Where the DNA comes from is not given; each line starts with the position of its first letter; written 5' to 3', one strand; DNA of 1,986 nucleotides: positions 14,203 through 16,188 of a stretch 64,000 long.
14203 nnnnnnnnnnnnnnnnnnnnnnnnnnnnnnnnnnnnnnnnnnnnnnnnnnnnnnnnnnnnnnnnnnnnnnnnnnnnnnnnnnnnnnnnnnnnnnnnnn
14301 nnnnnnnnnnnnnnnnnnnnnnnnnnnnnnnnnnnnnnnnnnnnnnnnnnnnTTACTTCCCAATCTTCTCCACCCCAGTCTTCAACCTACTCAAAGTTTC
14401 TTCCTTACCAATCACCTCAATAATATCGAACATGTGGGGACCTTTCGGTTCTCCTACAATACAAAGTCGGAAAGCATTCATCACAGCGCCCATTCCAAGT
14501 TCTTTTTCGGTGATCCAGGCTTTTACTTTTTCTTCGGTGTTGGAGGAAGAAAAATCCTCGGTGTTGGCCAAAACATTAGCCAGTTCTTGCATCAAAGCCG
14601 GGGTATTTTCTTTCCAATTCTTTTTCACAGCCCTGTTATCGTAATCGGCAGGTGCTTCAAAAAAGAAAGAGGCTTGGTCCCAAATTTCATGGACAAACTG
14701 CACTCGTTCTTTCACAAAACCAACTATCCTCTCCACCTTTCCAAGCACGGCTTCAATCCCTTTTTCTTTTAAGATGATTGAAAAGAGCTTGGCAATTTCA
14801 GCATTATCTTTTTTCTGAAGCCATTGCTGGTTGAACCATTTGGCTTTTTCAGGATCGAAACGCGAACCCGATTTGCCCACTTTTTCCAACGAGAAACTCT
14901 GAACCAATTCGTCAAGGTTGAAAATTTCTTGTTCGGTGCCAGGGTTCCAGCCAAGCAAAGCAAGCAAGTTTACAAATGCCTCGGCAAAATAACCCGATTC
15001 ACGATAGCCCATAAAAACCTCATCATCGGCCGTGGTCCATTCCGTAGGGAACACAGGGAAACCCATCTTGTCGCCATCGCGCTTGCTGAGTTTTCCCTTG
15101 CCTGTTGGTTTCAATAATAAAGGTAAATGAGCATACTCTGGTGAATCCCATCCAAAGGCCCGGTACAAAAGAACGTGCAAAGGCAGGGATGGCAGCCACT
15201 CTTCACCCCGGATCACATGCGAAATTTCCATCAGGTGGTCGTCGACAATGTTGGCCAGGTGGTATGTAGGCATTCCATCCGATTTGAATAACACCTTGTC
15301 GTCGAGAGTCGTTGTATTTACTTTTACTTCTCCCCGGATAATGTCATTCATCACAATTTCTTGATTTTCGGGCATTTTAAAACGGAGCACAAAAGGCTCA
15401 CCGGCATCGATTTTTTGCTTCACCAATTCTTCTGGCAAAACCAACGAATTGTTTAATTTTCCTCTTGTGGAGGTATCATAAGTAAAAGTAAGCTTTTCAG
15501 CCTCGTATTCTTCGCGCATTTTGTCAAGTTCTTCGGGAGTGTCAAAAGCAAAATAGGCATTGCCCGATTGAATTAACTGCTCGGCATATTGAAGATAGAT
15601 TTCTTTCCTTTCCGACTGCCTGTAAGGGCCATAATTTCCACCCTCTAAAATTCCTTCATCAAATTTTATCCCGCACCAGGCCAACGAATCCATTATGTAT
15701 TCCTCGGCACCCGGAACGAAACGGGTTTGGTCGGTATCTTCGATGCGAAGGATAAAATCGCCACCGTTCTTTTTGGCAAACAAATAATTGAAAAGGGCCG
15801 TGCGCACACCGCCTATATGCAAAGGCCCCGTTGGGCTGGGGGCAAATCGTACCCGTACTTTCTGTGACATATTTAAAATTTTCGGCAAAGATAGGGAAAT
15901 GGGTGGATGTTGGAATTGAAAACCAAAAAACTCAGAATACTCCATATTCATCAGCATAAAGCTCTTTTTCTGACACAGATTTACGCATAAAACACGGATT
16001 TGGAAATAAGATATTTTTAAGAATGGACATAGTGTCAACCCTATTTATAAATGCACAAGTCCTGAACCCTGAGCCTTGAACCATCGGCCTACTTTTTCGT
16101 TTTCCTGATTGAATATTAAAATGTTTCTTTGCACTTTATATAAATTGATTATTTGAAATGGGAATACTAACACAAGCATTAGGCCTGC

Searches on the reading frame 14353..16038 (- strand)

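Call 79: search_protein_families(library=pfam, proteins=[window:14353-16038:-], max_evalue=0.00001)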
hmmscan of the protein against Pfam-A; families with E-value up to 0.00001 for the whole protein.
window:14353-16038:- (561 aa): 2 families
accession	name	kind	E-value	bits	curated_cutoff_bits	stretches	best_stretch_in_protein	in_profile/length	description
PF00749.27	tRNA-synt_1c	-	3.1e-96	322.4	23.4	1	60-401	1-314/314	tRNA synthetases class I (E and Q), catalytic domain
PF19269.4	Anticodon_2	-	6.1e-35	121.1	23.6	1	434-555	15-140/141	Anticodon binding domain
